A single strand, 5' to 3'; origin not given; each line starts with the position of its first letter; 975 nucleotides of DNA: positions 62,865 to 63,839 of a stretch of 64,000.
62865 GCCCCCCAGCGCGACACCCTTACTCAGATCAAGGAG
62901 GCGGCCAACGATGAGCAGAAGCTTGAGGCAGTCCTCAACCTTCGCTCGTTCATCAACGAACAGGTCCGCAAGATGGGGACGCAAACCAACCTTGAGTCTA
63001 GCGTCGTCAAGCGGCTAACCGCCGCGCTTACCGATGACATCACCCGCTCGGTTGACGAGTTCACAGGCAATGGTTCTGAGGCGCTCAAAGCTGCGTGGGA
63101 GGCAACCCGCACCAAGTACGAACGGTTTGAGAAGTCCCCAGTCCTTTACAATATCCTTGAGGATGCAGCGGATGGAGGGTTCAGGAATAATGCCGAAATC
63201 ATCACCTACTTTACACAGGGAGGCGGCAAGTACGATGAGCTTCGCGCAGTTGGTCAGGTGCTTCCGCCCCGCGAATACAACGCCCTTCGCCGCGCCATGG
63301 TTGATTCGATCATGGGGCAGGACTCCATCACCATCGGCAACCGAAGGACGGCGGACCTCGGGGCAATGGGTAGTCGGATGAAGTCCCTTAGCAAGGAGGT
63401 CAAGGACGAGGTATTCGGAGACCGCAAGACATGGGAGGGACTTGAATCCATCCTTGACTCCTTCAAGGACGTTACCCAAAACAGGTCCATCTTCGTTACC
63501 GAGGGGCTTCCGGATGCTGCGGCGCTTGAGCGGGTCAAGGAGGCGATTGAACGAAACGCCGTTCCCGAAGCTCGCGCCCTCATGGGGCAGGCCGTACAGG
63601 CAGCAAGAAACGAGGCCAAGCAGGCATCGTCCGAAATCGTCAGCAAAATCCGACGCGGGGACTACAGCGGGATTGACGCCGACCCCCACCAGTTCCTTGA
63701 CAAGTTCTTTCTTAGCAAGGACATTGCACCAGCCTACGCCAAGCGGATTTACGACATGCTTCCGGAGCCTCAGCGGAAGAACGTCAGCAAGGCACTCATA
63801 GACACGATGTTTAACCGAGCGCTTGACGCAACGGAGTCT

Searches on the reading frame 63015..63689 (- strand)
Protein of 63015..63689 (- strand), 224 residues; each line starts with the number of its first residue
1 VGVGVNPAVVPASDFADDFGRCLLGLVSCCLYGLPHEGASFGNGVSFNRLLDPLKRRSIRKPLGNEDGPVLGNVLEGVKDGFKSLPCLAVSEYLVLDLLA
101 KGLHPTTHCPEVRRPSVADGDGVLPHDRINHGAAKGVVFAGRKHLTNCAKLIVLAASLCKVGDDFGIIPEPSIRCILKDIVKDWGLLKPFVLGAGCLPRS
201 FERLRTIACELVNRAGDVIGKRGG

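Call 103: find_encoding_contigs(protein=window:63015-63689:-, flank=10000, max_places=3)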
Protein window:63015-63689:- (224 aa): no gene with exactly this product is on record in the collection.
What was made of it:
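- Tried and rejected: The right end of the parent contig could not be retrieved (call 103).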
